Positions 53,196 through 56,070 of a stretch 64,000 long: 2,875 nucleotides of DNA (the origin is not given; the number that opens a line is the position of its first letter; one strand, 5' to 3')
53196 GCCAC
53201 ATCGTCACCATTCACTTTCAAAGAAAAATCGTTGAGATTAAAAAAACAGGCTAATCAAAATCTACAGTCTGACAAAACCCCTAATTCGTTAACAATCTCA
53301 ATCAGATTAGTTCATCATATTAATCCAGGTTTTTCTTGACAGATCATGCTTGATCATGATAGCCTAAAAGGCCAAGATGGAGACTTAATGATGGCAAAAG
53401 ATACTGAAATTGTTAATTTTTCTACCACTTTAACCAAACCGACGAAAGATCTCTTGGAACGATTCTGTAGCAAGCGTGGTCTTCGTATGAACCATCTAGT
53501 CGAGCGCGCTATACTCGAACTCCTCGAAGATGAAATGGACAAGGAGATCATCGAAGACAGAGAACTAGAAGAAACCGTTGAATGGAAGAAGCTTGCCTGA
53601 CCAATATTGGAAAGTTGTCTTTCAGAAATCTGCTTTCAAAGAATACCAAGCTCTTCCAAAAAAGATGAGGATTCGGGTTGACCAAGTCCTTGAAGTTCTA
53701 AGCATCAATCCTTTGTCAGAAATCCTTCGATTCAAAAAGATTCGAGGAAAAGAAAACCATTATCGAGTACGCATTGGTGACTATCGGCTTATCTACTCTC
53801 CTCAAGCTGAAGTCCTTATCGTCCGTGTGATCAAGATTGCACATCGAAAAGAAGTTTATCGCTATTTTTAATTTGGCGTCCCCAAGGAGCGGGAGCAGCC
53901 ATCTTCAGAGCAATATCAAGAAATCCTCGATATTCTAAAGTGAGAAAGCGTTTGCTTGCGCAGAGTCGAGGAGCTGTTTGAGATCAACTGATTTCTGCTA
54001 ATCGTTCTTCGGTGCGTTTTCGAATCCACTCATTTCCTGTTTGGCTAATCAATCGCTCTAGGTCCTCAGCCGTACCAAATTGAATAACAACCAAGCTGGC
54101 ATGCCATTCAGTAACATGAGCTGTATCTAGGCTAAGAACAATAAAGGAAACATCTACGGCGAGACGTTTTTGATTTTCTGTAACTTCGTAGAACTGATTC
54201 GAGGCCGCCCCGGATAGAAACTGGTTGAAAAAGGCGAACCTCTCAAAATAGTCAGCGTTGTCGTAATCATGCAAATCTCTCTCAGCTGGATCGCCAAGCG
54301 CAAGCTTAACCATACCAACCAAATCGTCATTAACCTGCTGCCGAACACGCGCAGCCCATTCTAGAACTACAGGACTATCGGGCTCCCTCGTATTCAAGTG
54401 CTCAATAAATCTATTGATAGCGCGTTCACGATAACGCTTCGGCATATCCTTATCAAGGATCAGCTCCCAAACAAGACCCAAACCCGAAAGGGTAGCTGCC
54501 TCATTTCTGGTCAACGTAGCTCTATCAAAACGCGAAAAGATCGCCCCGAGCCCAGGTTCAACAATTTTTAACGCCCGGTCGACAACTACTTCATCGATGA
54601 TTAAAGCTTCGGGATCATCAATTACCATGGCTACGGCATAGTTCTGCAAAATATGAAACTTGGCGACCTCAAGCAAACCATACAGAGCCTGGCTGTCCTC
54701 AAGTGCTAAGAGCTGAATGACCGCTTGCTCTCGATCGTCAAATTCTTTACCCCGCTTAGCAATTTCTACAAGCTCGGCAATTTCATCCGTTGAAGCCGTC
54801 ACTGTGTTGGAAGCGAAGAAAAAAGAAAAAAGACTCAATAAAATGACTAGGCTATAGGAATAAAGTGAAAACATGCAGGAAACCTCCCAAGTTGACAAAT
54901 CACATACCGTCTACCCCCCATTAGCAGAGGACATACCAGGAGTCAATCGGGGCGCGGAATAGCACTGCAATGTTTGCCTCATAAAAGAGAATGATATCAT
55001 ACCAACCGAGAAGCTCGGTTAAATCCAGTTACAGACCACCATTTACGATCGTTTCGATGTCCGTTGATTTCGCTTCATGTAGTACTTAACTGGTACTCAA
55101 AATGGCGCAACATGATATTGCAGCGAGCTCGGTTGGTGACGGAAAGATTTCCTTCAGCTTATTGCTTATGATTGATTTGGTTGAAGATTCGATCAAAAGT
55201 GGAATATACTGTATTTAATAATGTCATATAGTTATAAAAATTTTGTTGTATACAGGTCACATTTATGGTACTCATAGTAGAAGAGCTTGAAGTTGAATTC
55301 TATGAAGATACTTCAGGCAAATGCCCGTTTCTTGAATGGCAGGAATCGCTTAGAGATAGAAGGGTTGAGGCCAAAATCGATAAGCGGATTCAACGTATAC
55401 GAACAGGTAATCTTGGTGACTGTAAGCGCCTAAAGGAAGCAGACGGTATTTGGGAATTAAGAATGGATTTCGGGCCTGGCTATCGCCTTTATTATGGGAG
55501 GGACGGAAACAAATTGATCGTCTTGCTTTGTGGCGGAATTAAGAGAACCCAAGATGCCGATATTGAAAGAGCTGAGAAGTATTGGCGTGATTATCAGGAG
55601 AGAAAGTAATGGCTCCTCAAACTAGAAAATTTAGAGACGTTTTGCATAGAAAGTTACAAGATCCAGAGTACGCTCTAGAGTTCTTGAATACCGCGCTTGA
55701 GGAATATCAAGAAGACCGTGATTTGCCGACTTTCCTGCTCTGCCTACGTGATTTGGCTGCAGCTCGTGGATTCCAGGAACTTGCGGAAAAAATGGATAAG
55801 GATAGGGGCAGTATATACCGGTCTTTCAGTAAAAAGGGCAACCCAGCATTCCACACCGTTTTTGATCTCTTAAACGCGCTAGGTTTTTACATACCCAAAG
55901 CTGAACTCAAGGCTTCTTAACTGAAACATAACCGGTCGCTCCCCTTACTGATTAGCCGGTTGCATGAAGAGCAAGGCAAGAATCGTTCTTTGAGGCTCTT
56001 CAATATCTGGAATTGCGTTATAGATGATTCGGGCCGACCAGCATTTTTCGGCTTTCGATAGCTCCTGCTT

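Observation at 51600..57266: AT-richer, TA-dense islet abutting tRNA-Sec: probable horizontally acquired island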

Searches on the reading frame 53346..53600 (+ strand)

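Call 5: search_protein_families(library=pfam, proteins=[window:53346-53600:+], max_evalue=0.01)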
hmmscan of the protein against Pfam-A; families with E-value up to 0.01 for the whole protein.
window:53346-53600:+ (84 aa): 1 family
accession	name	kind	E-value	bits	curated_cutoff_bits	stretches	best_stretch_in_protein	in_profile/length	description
PF19807.5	DUF6290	-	0.00025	21.6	27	1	29-76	8-55/72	Family of unknown function (DUF6290)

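Call 9: search_protein_families(library=padloc, proteins=[window:53346-53600:+], max_evalue=0.1)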
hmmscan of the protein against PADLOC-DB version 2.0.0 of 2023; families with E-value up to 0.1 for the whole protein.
window:53346-53600:+ (84 aa): 0 families

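Call 10: search_protein_families(library=ncbifam, proteins=[window:53346-53600:+], max_evalue=0.1)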
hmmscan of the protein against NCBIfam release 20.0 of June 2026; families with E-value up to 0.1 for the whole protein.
window:53346-53600:+ (84 aa): 1 family
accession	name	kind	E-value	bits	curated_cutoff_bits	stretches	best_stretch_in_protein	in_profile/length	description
NF046040.1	RelB_antitoxin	equivalog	0.0015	18.8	50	1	30-72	6-48/69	type II toxin-antitoxin system RelB family antitoxin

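Call 33: search_protein_families(library=phrogs, proteins=[window:53346-53600:+], max_evalue=0.01)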
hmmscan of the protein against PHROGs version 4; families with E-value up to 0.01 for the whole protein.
window:53346-53600:+ (84 aa): 4 families
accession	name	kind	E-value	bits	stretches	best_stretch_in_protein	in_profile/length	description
phrog_3180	-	transcription regulation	0.0012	19.7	1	23-66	6-49/50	Arc-like repressor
phrog_582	-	transcription regulation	0.0014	19.9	1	15-66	50-101/105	Arc-like repressor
phrog_876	-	transcription regulation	0.0014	19.2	1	23-78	68-123/239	transcriptional repressor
phrog_4085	-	unknown function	0.0033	18.6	1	24-71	2-49/77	-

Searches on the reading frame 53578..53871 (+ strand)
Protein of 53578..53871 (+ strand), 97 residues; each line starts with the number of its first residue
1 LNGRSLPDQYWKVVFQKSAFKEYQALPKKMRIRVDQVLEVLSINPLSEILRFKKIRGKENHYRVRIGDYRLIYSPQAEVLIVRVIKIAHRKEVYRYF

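Call 5: search_protein_families(library=pfam, proteins=[window:53578-53871:+], max_evalue=0.01)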
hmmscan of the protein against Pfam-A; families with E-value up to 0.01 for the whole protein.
window:53578-53871:+ (97 aa): 1 family
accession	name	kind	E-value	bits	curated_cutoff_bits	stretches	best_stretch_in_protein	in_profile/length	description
PF05016.21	ParE_toxin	-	2.2e-08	35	23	1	14-94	2-89/89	ParE toxin of type II toxin-antitoxin system, parDE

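Call 9: search_protein_families(library=padloc, proteins=[window:53578-53871:+], max_evalue=0.1)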
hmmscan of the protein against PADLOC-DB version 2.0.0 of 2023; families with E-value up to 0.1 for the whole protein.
window:53578-53871:+ (97 aa): 0 families

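Call 10: search_protein_families(library=ncbifam, proteins=[window:53578-53871:+], max_evalue=0.1)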
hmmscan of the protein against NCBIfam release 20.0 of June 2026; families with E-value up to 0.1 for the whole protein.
window:53578-53871:+ (97 aa): 1 family
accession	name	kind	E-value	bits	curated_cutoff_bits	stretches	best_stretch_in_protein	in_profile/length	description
TIGR02385.1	RelE_StbE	subfamily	3.7e-05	24.2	27.9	1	12-94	1-88/88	type II toxin-antitoxin system mRNA interferase toxin, RelE/StbE family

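Call 33: search_protein_families(library=phrogs, proteins=[window:53578-53871:+], max_evalue=0.01)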
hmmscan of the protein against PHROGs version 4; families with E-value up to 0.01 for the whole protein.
window:53578-53871:+ (97 aa): 1 family
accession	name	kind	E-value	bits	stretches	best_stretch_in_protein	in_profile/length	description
phrog_1213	-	moron, auxiliary metabolic gene and host takeover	5.3e-18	66.4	1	11-95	3-88/88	RelE-like toxin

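Call 56: search_dna_similar(query=window:53578-53871:+, collection=plasmids, mode=protein, max_rows=8)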
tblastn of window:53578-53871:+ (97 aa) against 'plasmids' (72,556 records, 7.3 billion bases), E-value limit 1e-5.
Records with a match: 14; places in all: 14; records where one place covers at least 80% of the query: 12.
Best place of each record, by identity: <60% 14.
By first word of the organism name: Pseudanabaena 2; Klebsiella 2; Acaryochloris 2; Cohnella 1; Spirosoma 1; Piscirickettsia 1; Rhodovastum 1; Calothrix 1; Arthrobacter 1; Rhodococcus 1; and 1 more.
By predicted mobility (MOB-suite, as given by PLSDB): non-mobilizable 7; mobilizable 5; conjugative 2.
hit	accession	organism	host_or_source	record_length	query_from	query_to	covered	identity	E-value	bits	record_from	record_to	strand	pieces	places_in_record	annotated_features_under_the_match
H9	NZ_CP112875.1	Pseudanabaena galeata CCNP1313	-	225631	11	95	88%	37.2%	2e-8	57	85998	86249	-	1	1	type II toxin-antitoxin system RelE/ParE family toxin | hypothetical protein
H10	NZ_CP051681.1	Cohnella herbarum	cell culture,Fermented liquor based on ...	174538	11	95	88%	36.0%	2e-6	51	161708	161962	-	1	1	type II toxin-antitoxin system RelE/ParE family toxin | hypothetical protein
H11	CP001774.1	Spirosoma linguale DSM 74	-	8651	11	94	87%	36.3%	1e-9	60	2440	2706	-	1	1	addiction module toxin, RelE/StbE family | hypothetical protein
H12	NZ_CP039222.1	Piscirickettsia salmonis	Salmo salar,cell culture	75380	11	95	88%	35.6%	5e-7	52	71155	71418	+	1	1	type II toxin-antitoxin system RelE/ParE family toxin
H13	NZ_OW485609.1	Rhodovastum atsumiense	-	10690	4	95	95%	32.6%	1e-7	54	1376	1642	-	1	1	type II toxin-antitoxin system RelE/ParE family toxin | type II toxin-antitoxin system Phd/YefM family antitoxin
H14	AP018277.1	Calothrix sp. NIES-4101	-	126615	11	95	88%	35.3%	1e-10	63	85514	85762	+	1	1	addiction module antitoxin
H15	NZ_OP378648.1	Klebsiella pneumoniae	-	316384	1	86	89%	33.0%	2e-6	50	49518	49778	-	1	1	type II toxin-antitoxin system RelE/ParE family toxin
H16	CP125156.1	Klebsiella pneumoniae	-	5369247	1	86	89%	33.0%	2e-6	50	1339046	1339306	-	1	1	type II toxin-antitoxin system RelE/ParE family toxin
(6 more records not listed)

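Call 65: search_solved_structures(query=window:53578-53871:+, max_evalue=0.01, show_alignments=1)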
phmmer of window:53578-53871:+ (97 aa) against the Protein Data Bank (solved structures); distinct sequences matched with E-value up to 0.01: 7.
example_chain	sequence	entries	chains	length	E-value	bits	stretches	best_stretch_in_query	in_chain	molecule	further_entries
3bpq_B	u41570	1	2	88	1.9e-10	44.2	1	12-97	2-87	Toxin RelE3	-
1wmi_A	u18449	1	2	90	3.9e-06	30.4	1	11-94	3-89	hypothetical protein PHS013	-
2khe_A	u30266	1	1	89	0.00024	24.7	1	11-95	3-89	Toxin-like protein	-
4fxe_D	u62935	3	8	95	0.0012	22.4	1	14-94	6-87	mRNA interferase RelE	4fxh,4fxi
4v7k_Ay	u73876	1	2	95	0.0014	22.2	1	14-94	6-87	Toxin relE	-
2kc8_A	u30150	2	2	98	0.0045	20.6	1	14-94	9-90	Toxin relE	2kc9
4v7j_Ay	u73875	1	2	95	0.0081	19.8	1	14-94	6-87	Toxin relE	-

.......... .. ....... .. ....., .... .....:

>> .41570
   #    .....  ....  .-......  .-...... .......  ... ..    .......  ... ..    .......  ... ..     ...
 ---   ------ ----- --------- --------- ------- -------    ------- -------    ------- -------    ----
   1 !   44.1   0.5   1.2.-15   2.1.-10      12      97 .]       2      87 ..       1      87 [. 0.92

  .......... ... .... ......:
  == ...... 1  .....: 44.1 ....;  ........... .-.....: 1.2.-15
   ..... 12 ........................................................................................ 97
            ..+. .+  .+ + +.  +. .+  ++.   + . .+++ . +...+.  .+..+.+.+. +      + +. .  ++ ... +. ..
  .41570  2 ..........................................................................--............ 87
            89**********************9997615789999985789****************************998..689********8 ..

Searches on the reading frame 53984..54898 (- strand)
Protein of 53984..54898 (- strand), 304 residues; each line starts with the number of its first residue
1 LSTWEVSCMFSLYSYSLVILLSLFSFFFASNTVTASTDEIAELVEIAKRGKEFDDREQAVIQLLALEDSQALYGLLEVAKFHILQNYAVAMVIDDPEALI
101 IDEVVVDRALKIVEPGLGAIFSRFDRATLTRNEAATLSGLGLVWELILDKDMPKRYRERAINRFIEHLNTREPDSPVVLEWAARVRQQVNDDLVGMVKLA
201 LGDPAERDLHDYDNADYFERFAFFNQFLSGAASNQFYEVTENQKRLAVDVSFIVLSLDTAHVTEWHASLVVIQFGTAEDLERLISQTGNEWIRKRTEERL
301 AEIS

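Call 5: search_protein_families(library=pfam, proteins=[window:53984-54898:-], max_evalue=0.01)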
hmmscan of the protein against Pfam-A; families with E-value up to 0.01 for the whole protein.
window:53984-54898:- (304 aa): 0 families

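Call 9: search_protein_families(library=padloc, proteins=[window:53984-54898:-], max_evalue=0.1)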
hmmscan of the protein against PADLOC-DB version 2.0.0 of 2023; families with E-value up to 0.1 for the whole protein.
window:53984-54898:- (304 aa): 0 families

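Call 10: search_protein_families(library=ncbifam, proteins=[window:53984-54898:-], max_evalue=0.1)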
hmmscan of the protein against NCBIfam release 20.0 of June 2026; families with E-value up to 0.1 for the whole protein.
window:53984-54898:- (304 aa): 0 families

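Call 20: find_homologous_proteins(query=window:53984-54898:-, max_evalue=0.01)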
Query window:53984-54898:- (304 aa): 2 proteins with E <= 0.01 among 2928 candidates.
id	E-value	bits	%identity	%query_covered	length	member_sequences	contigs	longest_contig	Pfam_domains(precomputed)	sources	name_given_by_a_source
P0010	5.2e-187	638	100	97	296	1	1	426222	-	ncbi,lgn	-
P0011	2.5e-116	406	68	94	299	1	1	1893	-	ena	-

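Call 21: find_encoding_contigs(protein=P0011, flank=10000)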
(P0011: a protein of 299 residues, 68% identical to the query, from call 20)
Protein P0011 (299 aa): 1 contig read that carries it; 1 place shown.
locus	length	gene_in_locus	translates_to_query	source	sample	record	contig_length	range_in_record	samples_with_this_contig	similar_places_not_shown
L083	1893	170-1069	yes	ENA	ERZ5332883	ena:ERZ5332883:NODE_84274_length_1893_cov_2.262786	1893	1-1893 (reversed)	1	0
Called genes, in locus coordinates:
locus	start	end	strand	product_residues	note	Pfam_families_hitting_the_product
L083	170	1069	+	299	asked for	-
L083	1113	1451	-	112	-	-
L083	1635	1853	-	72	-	PF02604:PhdYeFM_antitox (weak)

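Call 32: search_protein_families(library=pfam, proteins=[window:53984-54898:-], max_evalue=10)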
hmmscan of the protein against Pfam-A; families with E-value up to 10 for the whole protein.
window:53984-54898:- (304 aa): 0 families

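Call 33: search_protein_families(library=phrogs, proteins=[window:53984-54898:-], max_evalue=0.01)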
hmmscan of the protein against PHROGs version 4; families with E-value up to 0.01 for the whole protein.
window:53984-54898:- (304 aa): 0 families

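Call 44: search_solved_structures(query=window:53984-54898:-, max_evalue=10)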
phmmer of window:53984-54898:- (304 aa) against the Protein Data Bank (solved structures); distinct sequences matched with E-value up to 10: 1.
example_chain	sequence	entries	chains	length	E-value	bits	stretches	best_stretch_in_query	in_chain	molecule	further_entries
8hyj_C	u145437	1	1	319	1.3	11.4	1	90-144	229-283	DNA-directed RNA polymerases IV and V subunit 3B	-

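Call 69: search_dna_similar(query=window:53984-54898:-, collection=plasmids, mode=protein, max_evalue=0.01, max_rows=5)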
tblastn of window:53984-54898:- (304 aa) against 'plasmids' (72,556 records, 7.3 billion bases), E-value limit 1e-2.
No match.

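Call 75: search_dna_similar(query=window:53984-54898:-, collection=phages, mode=protein, max_evalue=0.01, max_rows=5)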
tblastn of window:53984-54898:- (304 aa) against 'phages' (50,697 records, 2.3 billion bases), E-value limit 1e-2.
No match.

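Call 79: search_protein_families(library=pfam, proteins=[window:53987-54793:-], max_evalue=10)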
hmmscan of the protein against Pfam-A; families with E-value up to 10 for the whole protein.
seq(269 aa): 0 families

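Call 82: find_related_loci(query=window:53984-54898:-, collection=viral_contigs, flank=5000)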
Query window:53984-54898:- (304 aa) in viral_contigs; peptide patterns used: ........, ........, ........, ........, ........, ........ (x = any residue, [..] = any of these).
3 stretches matched a pattern, but none encodes a relative of the query by tblastn (E <= 1e-3).

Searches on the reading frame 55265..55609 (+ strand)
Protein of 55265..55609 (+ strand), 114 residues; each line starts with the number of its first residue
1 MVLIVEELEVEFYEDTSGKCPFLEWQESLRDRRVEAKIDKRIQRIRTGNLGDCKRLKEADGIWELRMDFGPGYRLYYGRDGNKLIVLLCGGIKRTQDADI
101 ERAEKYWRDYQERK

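Call 5: search_protein_families(library=pfam, proteins=[window:55265-55609:+], max_evalue=0.01)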
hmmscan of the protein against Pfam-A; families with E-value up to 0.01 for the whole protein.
window:55265-55609:+ (114 aa): 1 family
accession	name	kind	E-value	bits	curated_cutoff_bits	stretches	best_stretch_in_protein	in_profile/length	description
PF05973.20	Gp49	-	2.9e-06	27.7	23.9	1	32-104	8-86/90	Phage derived protein Gp49-like (DUF891)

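Call 9: search_protein_families(library=padloc, proteins=[window:55265-55609:+], max_evalue=0.1)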
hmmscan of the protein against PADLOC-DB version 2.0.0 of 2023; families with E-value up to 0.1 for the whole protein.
window:55265-55609:+ (114 aa): 2 families
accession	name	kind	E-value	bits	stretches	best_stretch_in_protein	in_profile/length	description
PDLC03894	NsnC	-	0.00072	17.2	1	30-110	206-292/294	-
PDLC04756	PDC-M64B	-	0.029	12.5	1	57-96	72-111/160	-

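Call 10: search_protein_families(library=ncbifam, proteins=[window:55265-55609:+], max_evalue=0.1)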
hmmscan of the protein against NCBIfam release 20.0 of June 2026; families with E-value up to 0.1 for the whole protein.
window:55265-55609:+ (114 aa): 2 families
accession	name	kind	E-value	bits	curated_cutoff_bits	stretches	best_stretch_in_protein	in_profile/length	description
TIGR02683.1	upstrm_HI1419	hypoth_equivalog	4.7e-33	113.5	62.85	1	20-110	7-95/95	type II toxin-antitoxin system RelE/ParE family toxin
TIGR02420.1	dksA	equivalog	0.047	14.1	115.5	1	24-62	54-92/110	RNA polymerase-binding protein DksA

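Call 33: search_protein_families(library=phrogs, proteins=[window:55265-55609:+], max_evalue=0.01)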
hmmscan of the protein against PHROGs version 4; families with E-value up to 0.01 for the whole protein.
window:55265-55609:+ (114 aa): 2 families
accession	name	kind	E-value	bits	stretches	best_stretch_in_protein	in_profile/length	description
phrog_3445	-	moron, auxiliary metabolic gene and host takeover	2.8e-28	99.1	1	20-113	11-102/103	toxin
phrog_2523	-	unknown function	8.8e-05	23.6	1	33-112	21-106/108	-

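Call 55: search_dna_similar(query=window:55265-55609:+, collection=plasmids, mode=protein, max_rows=8)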
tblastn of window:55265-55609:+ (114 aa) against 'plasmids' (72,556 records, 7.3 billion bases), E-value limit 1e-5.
Records with a match: 933; places in all: 1001; records where one place covers at least 80% of the query: 381.
Best place of each record, by identity: <60% 933.
By first word of the organism name: Acinetobacter 191; Escherichia 142; Ralstonia 138; Pseudomonas 87; Piscirickettsia 36; Klebsiella 22; Burkholderia 22; uncultured 19; Vibrio 17; Salmonella 13; and 99 more.
By predicted mobility (MOB-suite, as given by PLSDB): mobilizable 362; conjugative 302; non-mobilizable 269.
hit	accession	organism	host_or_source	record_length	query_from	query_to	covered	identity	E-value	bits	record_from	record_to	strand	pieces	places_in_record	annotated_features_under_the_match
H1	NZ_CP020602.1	Pseudomonas aeruginosa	Homo sapiens,sputum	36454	2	114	99%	47.8%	3e-28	114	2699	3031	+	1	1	type II toxin-antitoxin system RelE/ParE family toxin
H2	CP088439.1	Escherichia coli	Homo sapiens,blood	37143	2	114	99%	47.8%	3e-28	114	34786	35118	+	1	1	type II toxin-antitoxin system RelE/ParE family toxin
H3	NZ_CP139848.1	Escherichia coli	Homo sapiens,cell culture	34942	2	113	98%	48.2%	2e-28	114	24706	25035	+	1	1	type II toxin-antitoxin system RelE/ParE family toxin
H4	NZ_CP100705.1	Salmonella enterica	Homo sapiens,stool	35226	2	113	98%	48.2%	2e-28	114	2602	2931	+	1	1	type II toxin-antitoxin system RelE/ParE family toxin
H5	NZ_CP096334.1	Providencia sp. PROV084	Clinical or host-associated ...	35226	2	113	98%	48.2%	2e-28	114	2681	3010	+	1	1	type II toxin-antitoxin system RelE/ParE family toxin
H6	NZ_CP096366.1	Providencia sp. PROV007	Clinical or host-associated ...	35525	2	113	98%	48.2%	2e-28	114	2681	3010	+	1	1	type II toxin-antitoxin system RelE/ParE family toxin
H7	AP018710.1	uncultured bacterium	-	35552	2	113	98%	48.2%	2e-28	114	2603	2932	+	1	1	addiction module killer protein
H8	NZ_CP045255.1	Proteus mirabilis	Homosapiens,stool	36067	2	113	98%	48.2%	2e-28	114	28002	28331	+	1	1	type II toxin-antitoxin system RelE/ParE family toxin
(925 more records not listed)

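Call 66: search_solved_structures(query=window:55265-55609:+, max_evalue=0.01, show_alignments=1)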
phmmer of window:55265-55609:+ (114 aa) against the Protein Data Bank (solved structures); distinct sequences matched with E-value up to 0.01: 0.

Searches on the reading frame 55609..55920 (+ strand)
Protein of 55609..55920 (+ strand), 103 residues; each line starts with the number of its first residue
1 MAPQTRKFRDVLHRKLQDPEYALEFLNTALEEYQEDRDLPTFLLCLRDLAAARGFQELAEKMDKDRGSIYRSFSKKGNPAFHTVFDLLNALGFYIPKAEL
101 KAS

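Call 5: search_protein_families(library=pfam, proteins=[window:55609-55920:+], max_evalue=0.01)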
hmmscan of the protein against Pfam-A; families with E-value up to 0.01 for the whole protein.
window:55609-55920:+ (103 aa): 2 families
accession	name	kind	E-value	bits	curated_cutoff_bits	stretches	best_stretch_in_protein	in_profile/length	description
PF21716.3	dnstrm_HI1420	-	4.6e-12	46.1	27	1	14-95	9-86/90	Probable addiction module antidote protein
PF01381.28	HTH_3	-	0.0032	17.9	23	1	56-92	11-49/55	Helix-turn-helix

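Call 9: search_protein_families(library=padloc, proteins=[window:55609-55920:+], max_evalue=0.1)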
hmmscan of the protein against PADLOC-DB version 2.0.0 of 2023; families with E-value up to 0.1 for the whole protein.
window:55609-55920:+ (103 aa): 0 families

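Call 10: search_protein_families(library=ncbifam, proteins=[window:55609-55920:+], max_evalue=0.1)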
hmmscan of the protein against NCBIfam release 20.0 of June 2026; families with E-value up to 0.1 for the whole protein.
window:55609-55920:+ (103 aa): 2 families
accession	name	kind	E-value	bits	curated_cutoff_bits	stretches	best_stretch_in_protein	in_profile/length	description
TIGR02684.1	dnstrm_HI1420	hypoth_equivalog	1.5e-12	47.5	53.7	1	15-94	10-85/89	addiction module antidote protein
NF048016.1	antoxin_DhiA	equivalog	0.0096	16.4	200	1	47-90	112-156/160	type II toxin-antitoxin system antitoxin DhiA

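Call 33: search_protein_families(library=phrogs, proteins=[window:55609-55920:+], max_evalue=0.01)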
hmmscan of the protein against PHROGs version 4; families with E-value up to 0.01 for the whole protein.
window:55609-55920:+ (103 aa): 3 families
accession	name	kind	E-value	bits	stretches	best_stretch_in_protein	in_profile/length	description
phrog_4268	-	transcription regulation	1.2e-15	58.4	1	13-95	11-89/96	transcriptional repressor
phrog_1373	-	transcription regulation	0.0027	18.7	1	56-93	80-117/166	transcriptional regulator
phrog_3642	-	DNA, RNA and nucleotide metabolism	0.0068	17.3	1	46-92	15-61/79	HTH DNA binding protein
